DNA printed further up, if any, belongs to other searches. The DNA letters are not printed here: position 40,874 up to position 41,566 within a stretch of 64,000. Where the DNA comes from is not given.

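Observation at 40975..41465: Cassette C: minus-strand GC-rich 130-aa gene with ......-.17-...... promoter between tkt and pfkB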

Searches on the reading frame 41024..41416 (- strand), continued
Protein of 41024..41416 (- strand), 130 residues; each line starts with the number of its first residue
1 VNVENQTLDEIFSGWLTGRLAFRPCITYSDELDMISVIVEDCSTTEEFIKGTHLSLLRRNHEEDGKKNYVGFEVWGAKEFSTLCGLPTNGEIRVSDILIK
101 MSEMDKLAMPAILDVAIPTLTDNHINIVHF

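Call 103: find_encoding_contigs(protein=P0012, flank=4000, max_places=4)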
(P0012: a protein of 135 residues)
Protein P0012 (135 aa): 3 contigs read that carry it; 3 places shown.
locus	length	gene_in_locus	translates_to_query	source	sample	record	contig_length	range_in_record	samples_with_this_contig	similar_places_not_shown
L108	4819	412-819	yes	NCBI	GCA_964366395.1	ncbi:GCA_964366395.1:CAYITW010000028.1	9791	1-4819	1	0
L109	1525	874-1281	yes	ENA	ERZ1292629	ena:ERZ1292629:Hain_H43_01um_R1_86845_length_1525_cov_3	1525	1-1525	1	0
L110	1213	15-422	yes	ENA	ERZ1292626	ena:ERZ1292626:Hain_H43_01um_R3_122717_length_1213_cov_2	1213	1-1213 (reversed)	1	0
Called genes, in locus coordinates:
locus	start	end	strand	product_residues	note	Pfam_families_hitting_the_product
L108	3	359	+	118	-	?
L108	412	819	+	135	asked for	-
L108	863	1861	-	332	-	PF02779:Transket_pyr, PF02780:Transketolase_C, PF22613:Transketolase_C_1 (faint), PF17147:PFOR_II (faint)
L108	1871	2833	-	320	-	PF13292:DXP_synthase_N, PF00456:Transketolase_N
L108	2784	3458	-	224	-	PF00834:Ribul_P_3_epim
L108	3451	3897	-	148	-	PF02502:LacAB_rpiB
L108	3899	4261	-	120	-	-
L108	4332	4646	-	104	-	PF18916:Lycopene_cyc (weak)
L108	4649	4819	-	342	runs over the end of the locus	PF00044:Gp_dh_N, PF02800:Gp_dh_C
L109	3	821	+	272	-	?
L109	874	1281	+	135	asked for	-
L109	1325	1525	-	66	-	?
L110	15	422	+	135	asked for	-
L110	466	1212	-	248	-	?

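Call 105: search_protein_families(library=ncbifam, proteins=[L105:2425-2976:+, L097:2187-2753:+, L101:2314-2826:+, L104:2423-2986:+, L096:3654-4001:+], max_evalue=1)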
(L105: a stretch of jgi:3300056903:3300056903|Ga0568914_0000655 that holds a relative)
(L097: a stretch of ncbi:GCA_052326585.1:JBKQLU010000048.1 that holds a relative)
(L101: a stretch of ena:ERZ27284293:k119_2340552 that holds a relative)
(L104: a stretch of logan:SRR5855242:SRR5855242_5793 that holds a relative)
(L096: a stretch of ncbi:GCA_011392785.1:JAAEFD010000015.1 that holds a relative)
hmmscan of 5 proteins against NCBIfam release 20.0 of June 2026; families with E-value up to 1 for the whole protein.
L105:2425-2976:+ (184 aa): 0 families

L097:2187-2753:+ (189 aa): 0 families

L101:2314-2826:+ (171 aa): 0 families

L104:2423-2986:+ (188 aa): 0 families

L096:3654-4001:+ (116 aa): 0 families

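Call 106: search_protein_families(library=phrogs, proteins=[L105:2425-2976:+, L097:2187-2753:+, L101:2314-2826:+, L104:2423-2986:+, L096:3654-4001:+, P0213, P0174, P0121, P0215, P0012], max_evalue=1)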
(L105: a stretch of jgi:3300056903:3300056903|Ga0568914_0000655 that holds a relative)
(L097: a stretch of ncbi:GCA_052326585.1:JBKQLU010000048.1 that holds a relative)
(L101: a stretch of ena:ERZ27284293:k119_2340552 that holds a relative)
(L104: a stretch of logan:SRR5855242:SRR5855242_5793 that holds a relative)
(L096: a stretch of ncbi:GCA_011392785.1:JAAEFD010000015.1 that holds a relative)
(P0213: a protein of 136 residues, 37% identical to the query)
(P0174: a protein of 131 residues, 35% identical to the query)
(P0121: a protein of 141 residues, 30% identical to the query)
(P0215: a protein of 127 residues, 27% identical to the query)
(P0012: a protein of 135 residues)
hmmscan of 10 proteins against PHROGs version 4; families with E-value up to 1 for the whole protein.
L105:2425-2976:+ (184 aa): 1 family
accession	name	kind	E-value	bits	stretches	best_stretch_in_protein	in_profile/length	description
phrog_5659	-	unknown function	0.057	14.8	1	33-78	6-51/92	-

L097:2187-2753:+ (189 aa): 0 families

L101:2314-2826:+ (171 aa): 1 family
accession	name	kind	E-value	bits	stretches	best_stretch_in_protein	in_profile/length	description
phrog_19593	-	unknown function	0.34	12.3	0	134-169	7-41/77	-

L104:2423-2986:+ (188 aa): 0 families

L096:3654-4001:+ (116 aa): 0 families

P0213 (136 aa): 1 family
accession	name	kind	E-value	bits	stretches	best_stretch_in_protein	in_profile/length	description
phrog_35082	-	unknown function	0.22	12.7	1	12-53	31-71/80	-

P0174 (131 aa): 0 families

P0121 (141 aa): 0 families

P0215 (127 aa): 3 families
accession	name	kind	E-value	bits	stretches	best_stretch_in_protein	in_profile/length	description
phrog_28844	-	unknown function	0.032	15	1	9-70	94-154/194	-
phrog_11588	-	unknown function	0.038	15.1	1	51-104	44-96/131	-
phrog_12070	-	unknown function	0.35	11.5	1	23-72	28-79/233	-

P0012 (135 aa): 0 families

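Call 107: search_dna_similar(query=L104:2423-2986:+, collection=plasmids, mode=protein, max_evalue=0.001, max_rows=15)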
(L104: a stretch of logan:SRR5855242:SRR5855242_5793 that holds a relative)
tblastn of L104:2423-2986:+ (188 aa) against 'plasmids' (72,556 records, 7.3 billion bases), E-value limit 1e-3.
No match.

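Call 108: search_dna_similar(query=P0215, collection=plasmids, mode=protein, max_evalue=0.001, max_rows=15)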
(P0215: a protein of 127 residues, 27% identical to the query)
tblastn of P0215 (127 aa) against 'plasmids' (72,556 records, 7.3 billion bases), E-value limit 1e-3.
No match.

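Call 109: search_dna_similar(query=L104:2423-2986:+, collection=phages, mode=protein, max_evalue=0.001, max_rows=15)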
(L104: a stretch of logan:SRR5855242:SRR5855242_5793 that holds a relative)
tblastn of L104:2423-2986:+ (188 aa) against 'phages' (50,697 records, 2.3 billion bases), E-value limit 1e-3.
No match.

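Call 110: search_dna_similar(query=window:41027-41410:-, collection=phages, mode=protein, max_evalue=0.01, max_rows=15)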
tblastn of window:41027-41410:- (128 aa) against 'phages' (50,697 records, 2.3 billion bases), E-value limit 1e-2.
No match.

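Call 120: list_cluster_members(proteins=[P0011, P0013, P0014, P0015, P0016, P0017, P0018, P0019, P0021, P0026])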
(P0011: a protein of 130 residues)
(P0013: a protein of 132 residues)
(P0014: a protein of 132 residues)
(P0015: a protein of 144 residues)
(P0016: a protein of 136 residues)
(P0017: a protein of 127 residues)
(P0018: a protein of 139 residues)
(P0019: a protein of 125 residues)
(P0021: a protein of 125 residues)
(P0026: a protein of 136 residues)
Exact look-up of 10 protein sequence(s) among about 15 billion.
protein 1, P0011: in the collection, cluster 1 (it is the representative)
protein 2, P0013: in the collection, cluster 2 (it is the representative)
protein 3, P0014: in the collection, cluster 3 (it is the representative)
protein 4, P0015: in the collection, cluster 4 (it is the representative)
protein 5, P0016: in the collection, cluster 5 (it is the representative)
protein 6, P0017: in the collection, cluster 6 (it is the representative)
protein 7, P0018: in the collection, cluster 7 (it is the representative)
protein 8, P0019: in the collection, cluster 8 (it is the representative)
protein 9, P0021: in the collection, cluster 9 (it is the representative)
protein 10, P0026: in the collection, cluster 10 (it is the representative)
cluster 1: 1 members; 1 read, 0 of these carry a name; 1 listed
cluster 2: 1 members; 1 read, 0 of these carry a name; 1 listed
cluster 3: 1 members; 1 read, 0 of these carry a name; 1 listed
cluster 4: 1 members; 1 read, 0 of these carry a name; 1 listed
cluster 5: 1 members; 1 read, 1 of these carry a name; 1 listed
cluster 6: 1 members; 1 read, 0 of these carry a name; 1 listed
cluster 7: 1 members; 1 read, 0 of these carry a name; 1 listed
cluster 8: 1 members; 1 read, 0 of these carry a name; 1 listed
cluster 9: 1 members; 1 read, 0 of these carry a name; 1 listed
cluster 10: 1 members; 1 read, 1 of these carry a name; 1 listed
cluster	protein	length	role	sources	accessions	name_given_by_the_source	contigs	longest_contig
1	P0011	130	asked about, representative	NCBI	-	-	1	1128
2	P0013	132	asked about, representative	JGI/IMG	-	-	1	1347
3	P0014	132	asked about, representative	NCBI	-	-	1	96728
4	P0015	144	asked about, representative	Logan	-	-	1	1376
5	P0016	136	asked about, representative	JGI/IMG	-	hypothetical protein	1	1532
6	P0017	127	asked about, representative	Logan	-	-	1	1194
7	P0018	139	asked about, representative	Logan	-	-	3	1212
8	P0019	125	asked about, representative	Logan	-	-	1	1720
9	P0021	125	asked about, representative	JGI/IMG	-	-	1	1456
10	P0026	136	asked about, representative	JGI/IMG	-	hypothetical protein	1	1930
